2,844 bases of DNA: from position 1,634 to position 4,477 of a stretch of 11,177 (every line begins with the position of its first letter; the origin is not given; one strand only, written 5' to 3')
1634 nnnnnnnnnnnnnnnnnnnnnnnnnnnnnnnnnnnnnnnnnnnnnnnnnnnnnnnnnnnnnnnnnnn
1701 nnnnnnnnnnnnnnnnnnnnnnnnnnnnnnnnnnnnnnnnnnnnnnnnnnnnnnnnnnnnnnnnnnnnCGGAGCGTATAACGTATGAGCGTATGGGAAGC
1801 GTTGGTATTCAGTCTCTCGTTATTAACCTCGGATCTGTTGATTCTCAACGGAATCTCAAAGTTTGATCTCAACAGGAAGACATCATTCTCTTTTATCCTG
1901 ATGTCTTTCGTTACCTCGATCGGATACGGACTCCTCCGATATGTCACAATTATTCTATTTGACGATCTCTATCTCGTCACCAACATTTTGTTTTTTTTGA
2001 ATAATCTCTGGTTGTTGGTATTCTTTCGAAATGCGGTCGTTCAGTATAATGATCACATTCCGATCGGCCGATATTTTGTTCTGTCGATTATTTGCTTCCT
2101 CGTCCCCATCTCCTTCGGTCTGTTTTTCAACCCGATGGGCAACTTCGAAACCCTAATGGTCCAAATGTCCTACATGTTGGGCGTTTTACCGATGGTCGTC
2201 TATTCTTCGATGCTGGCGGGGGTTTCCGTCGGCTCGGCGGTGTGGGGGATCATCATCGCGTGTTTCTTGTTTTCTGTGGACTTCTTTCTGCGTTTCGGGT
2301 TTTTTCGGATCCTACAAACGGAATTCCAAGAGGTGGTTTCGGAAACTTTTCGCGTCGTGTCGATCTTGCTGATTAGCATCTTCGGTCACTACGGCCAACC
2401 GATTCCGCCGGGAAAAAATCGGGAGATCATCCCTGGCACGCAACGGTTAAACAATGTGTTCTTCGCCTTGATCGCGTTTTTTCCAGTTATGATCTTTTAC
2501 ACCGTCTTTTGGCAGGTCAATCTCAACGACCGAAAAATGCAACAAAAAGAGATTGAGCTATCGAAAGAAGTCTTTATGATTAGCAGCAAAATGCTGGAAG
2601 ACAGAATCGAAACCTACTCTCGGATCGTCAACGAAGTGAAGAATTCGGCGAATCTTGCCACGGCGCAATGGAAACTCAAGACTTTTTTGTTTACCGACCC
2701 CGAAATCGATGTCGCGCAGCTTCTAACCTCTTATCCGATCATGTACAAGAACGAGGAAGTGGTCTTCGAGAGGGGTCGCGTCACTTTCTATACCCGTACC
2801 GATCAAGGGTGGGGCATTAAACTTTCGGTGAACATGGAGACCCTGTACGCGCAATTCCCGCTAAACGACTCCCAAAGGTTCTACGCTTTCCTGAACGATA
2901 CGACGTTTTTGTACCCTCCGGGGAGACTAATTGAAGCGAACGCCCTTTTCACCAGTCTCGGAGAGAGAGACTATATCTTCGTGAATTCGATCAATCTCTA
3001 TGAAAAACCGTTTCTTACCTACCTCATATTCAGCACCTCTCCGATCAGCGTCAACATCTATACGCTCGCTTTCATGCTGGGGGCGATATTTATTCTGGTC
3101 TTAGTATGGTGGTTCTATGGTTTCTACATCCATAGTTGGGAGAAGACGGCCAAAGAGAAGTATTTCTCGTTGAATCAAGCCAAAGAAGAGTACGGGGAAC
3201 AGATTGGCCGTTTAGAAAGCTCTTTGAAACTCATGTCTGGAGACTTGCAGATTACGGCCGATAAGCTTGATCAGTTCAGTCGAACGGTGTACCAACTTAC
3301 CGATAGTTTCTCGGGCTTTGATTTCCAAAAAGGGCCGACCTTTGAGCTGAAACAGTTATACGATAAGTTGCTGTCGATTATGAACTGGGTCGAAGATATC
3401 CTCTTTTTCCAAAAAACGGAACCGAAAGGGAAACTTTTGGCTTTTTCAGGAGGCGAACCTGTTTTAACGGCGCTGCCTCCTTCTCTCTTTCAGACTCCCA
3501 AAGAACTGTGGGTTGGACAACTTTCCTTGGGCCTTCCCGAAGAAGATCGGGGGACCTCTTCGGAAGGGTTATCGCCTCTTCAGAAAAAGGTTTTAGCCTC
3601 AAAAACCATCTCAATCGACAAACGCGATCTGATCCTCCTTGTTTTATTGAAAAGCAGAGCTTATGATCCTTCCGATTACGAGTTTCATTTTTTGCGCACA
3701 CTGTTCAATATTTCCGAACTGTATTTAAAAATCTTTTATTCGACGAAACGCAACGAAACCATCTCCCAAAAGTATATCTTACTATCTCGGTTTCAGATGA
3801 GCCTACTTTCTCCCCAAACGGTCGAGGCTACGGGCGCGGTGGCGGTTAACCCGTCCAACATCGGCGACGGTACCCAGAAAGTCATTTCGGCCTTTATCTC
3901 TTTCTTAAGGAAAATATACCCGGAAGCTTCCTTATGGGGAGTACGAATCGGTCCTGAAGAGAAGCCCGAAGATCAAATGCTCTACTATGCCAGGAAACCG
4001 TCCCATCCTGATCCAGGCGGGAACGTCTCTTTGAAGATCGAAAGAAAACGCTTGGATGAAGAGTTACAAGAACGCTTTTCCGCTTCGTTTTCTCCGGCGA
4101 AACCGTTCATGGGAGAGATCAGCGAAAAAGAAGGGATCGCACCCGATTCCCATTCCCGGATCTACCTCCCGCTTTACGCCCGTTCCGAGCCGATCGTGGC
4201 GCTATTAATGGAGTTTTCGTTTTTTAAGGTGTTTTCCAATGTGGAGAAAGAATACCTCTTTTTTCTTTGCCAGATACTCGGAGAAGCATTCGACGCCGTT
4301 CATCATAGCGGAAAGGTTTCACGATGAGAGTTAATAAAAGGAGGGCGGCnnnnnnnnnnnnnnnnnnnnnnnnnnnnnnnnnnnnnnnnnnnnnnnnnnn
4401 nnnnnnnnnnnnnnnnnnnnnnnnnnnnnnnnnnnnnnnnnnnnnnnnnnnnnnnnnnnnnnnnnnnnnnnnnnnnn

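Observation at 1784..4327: Large output-less sensor-like membrane protein (multi-TM + soluble domain + TM hairpin + coiled coil + GAF-like) placed between hflKC/yigZ and a peptidase/LCP module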

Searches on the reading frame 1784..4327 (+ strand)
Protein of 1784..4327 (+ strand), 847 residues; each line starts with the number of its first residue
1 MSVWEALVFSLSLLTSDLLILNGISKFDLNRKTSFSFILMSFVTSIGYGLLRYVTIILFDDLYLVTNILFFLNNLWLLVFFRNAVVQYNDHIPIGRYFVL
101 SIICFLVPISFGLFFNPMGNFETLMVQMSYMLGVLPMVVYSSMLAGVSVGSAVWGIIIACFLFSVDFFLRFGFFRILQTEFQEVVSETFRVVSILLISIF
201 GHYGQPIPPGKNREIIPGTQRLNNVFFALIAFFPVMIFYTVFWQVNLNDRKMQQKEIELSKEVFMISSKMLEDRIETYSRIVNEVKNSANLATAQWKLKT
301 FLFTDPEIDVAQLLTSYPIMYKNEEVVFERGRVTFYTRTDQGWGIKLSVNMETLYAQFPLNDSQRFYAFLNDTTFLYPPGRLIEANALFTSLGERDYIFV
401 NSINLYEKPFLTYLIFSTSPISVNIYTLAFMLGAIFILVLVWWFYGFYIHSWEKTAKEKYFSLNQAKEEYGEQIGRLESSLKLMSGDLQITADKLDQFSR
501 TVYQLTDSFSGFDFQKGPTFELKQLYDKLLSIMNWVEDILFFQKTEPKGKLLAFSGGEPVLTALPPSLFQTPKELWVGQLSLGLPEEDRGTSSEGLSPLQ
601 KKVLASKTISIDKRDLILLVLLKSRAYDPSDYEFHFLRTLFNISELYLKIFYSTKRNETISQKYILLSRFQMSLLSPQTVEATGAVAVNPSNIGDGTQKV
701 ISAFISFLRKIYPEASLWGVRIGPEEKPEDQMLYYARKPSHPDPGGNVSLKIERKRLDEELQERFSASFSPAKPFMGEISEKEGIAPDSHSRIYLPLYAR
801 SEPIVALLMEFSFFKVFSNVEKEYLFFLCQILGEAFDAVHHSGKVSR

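Call 3: search_protein_families(library=pfam, proteins=[window:1784-4327:+], max_evalue=1)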
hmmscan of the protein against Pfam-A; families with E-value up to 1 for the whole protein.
window:1784-4327:+ (847 aa): 0 families

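Call 4: search_protein_families(library=ncbifam, proteins=[window:1784-4327:+], max_evalue=1)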
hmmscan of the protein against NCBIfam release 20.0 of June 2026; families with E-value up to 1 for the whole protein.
window:1784-4327:+ (847 aa): 0 families

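Call 5: find_homologous_proteins(query=window:1784-4327:+, max_evalue=0.001)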
Query window:1784-4327:+ (847 aa): 6 proteins with E <= 0.001 among 8000 candidates.
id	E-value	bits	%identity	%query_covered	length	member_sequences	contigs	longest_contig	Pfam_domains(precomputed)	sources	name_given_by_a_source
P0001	0.0e+0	1885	99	100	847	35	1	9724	-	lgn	-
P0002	0.0e+0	1638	85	100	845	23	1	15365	-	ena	-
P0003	0.0e+0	1088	59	99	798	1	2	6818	-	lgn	-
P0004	1.7e-280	951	63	81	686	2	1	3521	-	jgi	jgi:hypothetical protein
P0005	3.2e-154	534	35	99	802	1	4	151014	-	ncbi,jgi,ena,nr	ncbi:MAG TPA: hypothetical protein P5560_02380 [Thermotogota bacterium]|nr:hypothetical protein [The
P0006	5.6e-114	400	30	99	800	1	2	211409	-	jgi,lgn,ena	-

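Call 6: search_solved_structures(query=window:1784-4327:+, max_evalue=10)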
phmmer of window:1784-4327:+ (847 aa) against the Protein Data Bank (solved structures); distinct sequences matched with E-value up to 10: 0.

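Call 10: find_encoding_contigs(protein=P0005, flank=10000, max_places=3)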
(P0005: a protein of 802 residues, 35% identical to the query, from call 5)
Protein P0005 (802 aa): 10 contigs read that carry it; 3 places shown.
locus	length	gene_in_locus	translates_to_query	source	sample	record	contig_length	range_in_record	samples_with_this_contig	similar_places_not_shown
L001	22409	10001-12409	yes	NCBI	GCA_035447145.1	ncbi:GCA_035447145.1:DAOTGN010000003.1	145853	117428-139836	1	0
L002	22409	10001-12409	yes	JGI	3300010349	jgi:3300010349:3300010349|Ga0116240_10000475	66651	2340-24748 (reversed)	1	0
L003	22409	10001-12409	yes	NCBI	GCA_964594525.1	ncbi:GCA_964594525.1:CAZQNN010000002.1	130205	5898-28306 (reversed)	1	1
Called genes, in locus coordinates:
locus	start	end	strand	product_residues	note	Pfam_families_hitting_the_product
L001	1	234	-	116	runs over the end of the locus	-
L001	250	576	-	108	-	PF00550:PP-binding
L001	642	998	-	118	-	PF02041:Auxin_BP (faint), PF01050:MannoseP_isomer (weak), PF07883:Cupin_2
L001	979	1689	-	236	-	PF14804:Jag_N, PF13083:KH_KhpA-B, PF01424:R3H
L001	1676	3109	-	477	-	PF02096:60KD_IMP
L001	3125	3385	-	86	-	PF01809:YidD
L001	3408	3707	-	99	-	PF00825:Ribonuclease_P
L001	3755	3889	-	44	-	PF00468:Ribosomal_L34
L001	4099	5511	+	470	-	PF11638:DnaA_N, PF00308:Bac_DnaA, PF00004:AAA (faint), PF01695:IstB_IS21 (weak), PF13401:AAA_22 (faint), PF08299:Bac_DnaA_C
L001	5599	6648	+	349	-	PF01008:IF-2B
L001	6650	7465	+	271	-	PF01026:TatD_DNase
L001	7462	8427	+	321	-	PF01145:Band_7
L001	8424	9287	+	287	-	PF01145:Band_7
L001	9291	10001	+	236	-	PF01205:Impact_N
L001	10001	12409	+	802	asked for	-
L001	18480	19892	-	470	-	PF07698:7TM-7TMR_HD, PF01966:HD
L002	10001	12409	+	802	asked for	-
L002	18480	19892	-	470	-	PF07698:7TM-7TMR_HD, PF01966:HD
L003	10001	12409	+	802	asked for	-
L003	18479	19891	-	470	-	PF07698:7TM-7TMR_HD, PF01966:HD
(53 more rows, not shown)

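Call 11: find_encoding_contigs(protein=P0006, flank=10000, max_places=3)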
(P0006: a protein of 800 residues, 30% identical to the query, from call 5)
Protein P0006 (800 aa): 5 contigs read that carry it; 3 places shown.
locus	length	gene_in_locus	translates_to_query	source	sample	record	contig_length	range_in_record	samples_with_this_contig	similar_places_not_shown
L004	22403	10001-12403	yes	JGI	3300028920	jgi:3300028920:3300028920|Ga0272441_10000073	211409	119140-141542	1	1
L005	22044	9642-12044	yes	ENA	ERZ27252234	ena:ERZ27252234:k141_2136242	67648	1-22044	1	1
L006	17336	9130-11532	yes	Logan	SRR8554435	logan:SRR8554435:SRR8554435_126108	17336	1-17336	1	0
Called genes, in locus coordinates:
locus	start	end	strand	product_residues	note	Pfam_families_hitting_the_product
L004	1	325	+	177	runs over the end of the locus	PF00583:Acetyltransf_1, PF13673:Acetyltransf_10 (weak), PF13508:Acetyltransf_7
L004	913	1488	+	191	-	PF13022:HTH_Tnp_1_2 (weak), PF00440:TetR_N, PF17937:TetR_C_28 (weak)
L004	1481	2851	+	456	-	PF01554:MatE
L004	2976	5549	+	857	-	PF11897:DUF3417, PF00343:Phosphorylase, PF28476:GlgP_C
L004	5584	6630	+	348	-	PF01008:IF-2B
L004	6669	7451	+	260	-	PF01026:TatD_DNase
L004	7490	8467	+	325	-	PF01145:Band_7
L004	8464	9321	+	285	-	PF01145:Band_7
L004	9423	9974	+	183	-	PF01205:Impact_N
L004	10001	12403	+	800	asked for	-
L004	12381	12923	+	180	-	-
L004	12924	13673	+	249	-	-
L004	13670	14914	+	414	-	PF03816:LytR_cpsA_psr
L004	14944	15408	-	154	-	PF04008:Adenosine_kin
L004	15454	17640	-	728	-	PF09043:Lys-AminoMut_A, PF16554:OAM_dimer, PF02310:B12-binding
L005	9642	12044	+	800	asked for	-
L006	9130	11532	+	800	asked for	-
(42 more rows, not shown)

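Call 14: find_related_loci(query=A1, collection=genome_contigs, flank=8000)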
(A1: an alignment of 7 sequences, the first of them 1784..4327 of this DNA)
Query A1 (847 aa) in genome_contigs; peptide patterns used: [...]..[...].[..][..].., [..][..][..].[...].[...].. (x = any residue, [..] = any of these).
116 stretches matched a pattern; 2 encode a relative of the query (tblastn E <= 1e-3); 2 distinct loci.
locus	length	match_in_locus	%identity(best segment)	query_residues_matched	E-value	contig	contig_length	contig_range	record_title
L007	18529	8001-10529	85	1-845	0e+0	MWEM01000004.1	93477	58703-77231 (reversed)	MAG: Thermotogae bacterium ADurb.Bin062 BWX67_contig000004, whole genome shotgun sequence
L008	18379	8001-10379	35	1-836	2e-162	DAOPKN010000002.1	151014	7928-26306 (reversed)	MAG TPA_asm: Thermotogota bacterium isolate AMR_MDS_3250 NODE_64_length_151014_cov_18.143542, whole genome shotgun seque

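Call 24: search_protein_representatives(alignment_id=A1)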
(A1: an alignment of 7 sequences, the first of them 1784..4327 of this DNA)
Query: 7 sequences, 810 profile positions. Proteins with E-value up to 0.001 (for the whole library): 9; up to 1e-10: 6; up to 1e-30: 6. The best 9 are listed.
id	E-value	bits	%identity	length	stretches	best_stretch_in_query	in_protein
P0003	0.0e+00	1337.7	-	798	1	1-806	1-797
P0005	0.0e+00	1237.0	-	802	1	1-810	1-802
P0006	0.0e+00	1174.4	-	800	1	1-805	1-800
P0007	9.4e-192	655.9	-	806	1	1-808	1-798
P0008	2.1e-174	598.6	-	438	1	1-310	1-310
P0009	6.2e-169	580.5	-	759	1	31-800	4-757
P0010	3.5e-09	52.1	-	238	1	594-799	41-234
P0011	5.4e-09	51.5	-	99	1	740-805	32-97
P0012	9.3e-05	37.5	-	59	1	1-32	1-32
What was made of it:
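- Tried and rejected: The word-indexed 5.8-billion-protein search and the exhaustive profile search of 1.84 billion representatives both recovered only the same small clade and no fused variants (calls 5, 24).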

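Call 27: find_encoding_contigs(protein=P0003, flank=10000, max_places=2)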
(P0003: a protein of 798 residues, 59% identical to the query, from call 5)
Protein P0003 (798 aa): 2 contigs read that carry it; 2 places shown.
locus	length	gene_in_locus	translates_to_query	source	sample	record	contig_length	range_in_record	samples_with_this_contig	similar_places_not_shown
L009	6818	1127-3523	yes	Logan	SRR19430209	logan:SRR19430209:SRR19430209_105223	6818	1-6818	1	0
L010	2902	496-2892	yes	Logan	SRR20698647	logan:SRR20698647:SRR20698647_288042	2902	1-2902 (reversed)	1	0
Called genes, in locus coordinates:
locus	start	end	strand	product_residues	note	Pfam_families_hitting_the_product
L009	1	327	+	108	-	?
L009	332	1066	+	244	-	PF01205:Impact_N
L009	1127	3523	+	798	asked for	-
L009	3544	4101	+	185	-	-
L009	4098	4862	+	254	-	-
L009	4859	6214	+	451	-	PF03816:LytR_cpsA_psr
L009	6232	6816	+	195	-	?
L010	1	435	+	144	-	?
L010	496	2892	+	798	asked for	-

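Call 28: find_encoding_contigs(protein=P0007, flank=10000, max_places=2)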
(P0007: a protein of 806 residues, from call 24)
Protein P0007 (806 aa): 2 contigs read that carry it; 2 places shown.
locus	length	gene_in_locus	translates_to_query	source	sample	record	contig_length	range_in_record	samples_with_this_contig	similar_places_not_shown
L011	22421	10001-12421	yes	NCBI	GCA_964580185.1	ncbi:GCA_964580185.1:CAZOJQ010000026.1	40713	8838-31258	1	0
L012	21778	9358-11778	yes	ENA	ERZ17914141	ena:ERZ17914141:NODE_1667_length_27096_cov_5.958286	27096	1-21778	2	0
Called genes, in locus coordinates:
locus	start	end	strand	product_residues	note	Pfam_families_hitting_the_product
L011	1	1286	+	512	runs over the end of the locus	PF01966:HD, PF19276:HD_assoc_2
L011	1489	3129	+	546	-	PF13727:CoA_binding_3, PF01370:Epimerase, PF02719:Polysacc_synt_2, PF04321:RmlD_sub_bind, PF16363:GDP_Man_Dehyd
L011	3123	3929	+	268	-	PF00941:FAD_binding_5, PF03450:CO_deh_flav_C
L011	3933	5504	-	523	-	PF01087:GalP_UDP_transf, PF02744:GalP_UDP_tr_C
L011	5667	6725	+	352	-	PF01008:IF-2B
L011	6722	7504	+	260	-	PF01026:TatD_DNase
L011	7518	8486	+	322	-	PF01145:Band_7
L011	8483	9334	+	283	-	PF01145:Band_7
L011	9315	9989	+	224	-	PF01205:Impact_N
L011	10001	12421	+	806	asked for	-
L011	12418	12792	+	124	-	-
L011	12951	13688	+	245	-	-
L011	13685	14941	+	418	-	PF03816:LytR_cpsA_psr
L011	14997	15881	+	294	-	-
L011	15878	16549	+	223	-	PF03602:Cons_hypoth95, PF02005:TRM (weak), PF05175:MTS, PF06325:PrmA (weak), PF13847:Methyltransf_31, PF13649:Methyltransf_25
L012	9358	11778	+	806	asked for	-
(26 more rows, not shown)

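Call 29: find_encoding_contigs(protein=P0009, flank=10000, max_places=2)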
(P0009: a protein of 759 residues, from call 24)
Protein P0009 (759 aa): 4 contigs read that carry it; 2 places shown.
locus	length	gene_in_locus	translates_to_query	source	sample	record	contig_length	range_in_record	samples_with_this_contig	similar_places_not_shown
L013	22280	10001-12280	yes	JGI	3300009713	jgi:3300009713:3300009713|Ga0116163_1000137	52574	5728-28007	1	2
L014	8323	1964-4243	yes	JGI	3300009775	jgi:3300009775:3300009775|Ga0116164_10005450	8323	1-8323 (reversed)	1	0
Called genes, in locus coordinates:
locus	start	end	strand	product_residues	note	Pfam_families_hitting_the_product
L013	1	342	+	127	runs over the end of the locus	PF01475:FUR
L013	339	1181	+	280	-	PF01297:ZnuA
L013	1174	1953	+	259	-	PF02463:SMC_N (weak), PF00005:ABC_tran, PF13304:AAA_21 (weak)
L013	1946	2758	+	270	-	PF00950:ABC-3, PF01032:FecCD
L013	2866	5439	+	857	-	PF11897:DUF3417, PF00343:Phosphorylase, PF28476:GlgP_C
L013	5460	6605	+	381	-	PF01008:IF-2B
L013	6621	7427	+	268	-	PF01026:TatD_DNase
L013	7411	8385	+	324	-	PF01145:Band_7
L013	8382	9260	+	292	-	PF01145:Band_7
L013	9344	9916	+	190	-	PF01205:Impact_N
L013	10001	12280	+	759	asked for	-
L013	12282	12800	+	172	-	-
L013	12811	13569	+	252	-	-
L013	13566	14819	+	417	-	PF03816:LytR_cpsA_psr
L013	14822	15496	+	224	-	PF26351:DUF8091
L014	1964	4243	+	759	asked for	-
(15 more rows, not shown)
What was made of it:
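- Flanks on both sides of the block have been rearranged between lineages while the block is intact (calls 10, 11, 28, 29). X and p181 overlap or abut in most lineages (calls 10, 11, 28, 29).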

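Call 37: predict_structure(alignment_id=A1)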
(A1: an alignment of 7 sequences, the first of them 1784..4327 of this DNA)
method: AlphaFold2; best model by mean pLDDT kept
length: 847 residues; sequences in the alignment: 7
mean_pLDDT: 72.5   pTM: 0.43
mean pLDDT of the five models: 72.5, 55.5, 54.1, 51.7, 51.1
residues with pLDDT >= 90: 16; 70-90: 529; 50-70: 224; < 50: 78
segments of 3 or more residues with pLDDT < 50: 474-495, 583-595, 653-660, 675-695, 743-748, 841-847
pLDDT, mean of each block of 10 residues (from residue 1): 78 88 76 74 86 75 77 83 75 73 81 72 77 84 81 84 85 70 83 85 71 58 69 70 75 86 90 86 82 82 84 69 73 82 83 88 86 80 74 80 82 85 65 70 66 68 65 47 37 51 59 65 83 81 77 80 71 66 46 51 72 84 77 75 73 48 63 48 32 53 82 84 73 80 46 74 60 73 79 77 75 72 76 68 37
secondary structure, 60 per line:
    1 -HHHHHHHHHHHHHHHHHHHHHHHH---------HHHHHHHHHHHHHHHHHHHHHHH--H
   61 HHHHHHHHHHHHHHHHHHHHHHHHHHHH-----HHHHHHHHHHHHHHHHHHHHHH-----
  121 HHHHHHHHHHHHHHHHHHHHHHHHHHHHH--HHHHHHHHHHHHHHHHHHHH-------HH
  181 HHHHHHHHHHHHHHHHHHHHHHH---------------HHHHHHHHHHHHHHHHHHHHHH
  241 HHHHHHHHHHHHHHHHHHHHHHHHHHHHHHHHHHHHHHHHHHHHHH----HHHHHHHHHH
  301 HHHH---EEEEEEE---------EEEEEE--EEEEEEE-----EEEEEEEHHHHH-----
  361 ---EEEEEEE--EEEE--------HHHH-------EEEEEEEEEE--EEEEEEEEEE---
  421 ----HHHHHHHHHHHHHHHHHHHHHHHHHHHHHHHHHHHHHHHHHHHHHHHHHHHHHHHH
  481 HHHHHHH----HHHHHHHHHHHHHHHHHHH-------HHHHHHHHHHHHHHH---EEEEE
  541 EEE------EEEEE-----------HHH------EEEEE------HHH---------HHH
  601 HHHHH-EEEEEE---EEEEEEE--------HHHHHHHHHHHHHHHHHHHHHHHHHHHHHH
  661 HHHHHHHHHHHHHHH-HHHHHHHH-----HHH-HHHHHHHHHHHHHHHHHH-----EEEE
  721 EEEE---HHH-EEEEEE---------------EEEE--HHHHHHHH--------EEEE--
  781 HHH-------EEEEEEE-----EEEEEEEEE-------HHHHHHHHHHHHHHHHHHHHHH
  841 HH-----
elements in order (helices of 4 or more, strands of 3 or more residues): H2-25 H35-57 H60-88 H94-115 H121-149 H152-171 H179-203 H219-286 H291-304 E308-314 E324-329 E332-338 E344-350 H351-355 E364-370 E373-376 H385-388 E396-405 E408-417 H425-487 H492-510 H518-532 E536-543 E550-554 E575-579 H598-605 E607-612 E616-622 H631-675 H677-684 H694-711 E717-724 E732-737 E753-756 H759-766 E775-778 E791-797 E803-811 H819-842
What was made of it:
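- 2525..3055 (+): X residues 248-424: periplasmic domain. It has a long stalk helix continuous with TM8, a second helix, then 8 beta strands. It is probably PDC/Cache-like. AF2 secondary structure with block-mean pLDDT about 69-90, mostly above 80, in the best model (call 37).
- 3125..3256 (+): X residues 448-491: cytoplasmic helical (coiled-coil-like) linker continuous with TM9. AF2 gives a continuous helix 425-487, with low pLDDT over 474-495 (call 37).
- On Cache / PDC extracellular sensor domain: Secondary-structure order is compatible (call 37).
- On Sensor histidine kinase or other enzymatic signal transducer: The chain ends at residue 847, 5 residues after the last GAF helix (call 37).
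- Checked: The chain ends 5 residues after the last GAF helix (call 37).
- The chain ends just after the last GAF helix (call 37). For the full-length run, the best model had pLDDT 72.5 but the other four had 51-55 (call 37). A single TM helix separates the ectodomain from the cytoplasmic module (call 37).
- Tried and rejected: Rejected, because there is no sequence left after GAF-B (call 37).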

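Call 66: search_protein_families(library=pfam, alignment_id=A2, max_evalue=10)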
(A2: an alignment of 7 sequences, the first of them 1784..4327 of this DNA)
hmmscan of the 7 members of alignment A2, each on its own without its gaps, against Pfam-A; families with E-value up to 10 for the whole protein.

A. member 1, window:1784-4327:+ (847 aa): 1 family
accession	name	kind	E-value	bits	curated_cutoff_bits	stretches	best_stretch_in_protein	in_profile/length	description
PF24627.1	PUMA_CC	-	1.5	9.3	30.1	1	455-512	12-69/74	PUMA coiled-coil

B. families by the number of members that match (of 7 scanned): 13 families
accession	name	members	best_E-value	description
PF03896.21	TRAP_alpha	1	0.0031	Translocon-associated protein (TRAP), alpha subunit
PF17922.6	TetR_C_17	1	0.017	Tetracyclin repressor-like, C-terminal domain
PF14289.11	DUF4369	1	0.03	Domain of unknown function (DUF4369)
PF10675.14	DUF2489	1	0.058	Protein of unknown function (DUF2489)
PF21122.3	KA1_BRSK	1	0.078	BRSK1/2 KA1 domain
PF00558.24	Vpu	1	0.15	Vpu protein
PF21425.3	DTP-pb9_A-dom_N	1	0.17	Distal tail protein pb9, A domain, N-terminal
PF03021.20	CM2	1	0.24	Influenza C virus M2 protein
PF20540.3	DUF6755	1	1.1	Family of unknown function (DUF6755)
PF03874.21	RNA_pol_Rpb4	1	1.3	RNA polymerase Rpb4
PF24627.1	PUMA_CC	1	1.5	PUMA coiled-coil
PF17561.7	TssO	1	2.1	Type VI secretion system, TssO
PF06305.16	LapA_dom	1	7.7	Lipopolysaccharide assembly protein A domain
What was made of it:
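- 1784..2524 (+): X residues 1-247: N-out bundle of 8 TM helices with very short loops. It holds 39 invariant residues, including N73, N74, R82, D166, R170, S186, E187, R190, N224, Q244 and N246. No family assignment (calls 3, 66).
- On GAF domain (Pfam PF01590, PF13185, PF13492): No GAF hit at E<=10 in any of 7 family members (call 66).
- On Cache / PDC extracellular sensor domain: Calls 3 and 66: no hit.
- On Sensor histidine kinase or other enzymatic signal transducer: No profile hit (calls 3, 4, 66).
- Closest known: LytS/BtsS-type sensor kinases. Different: The 5TMR-LYT model gives no hit in any of 7 members at E<=10 (call 66).
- Closest known: Cache/PDC extracellular sensor domains of histidine kinases and chemoreceptors. 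Different: No sequence-level Cache hit (calls 3, 66).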
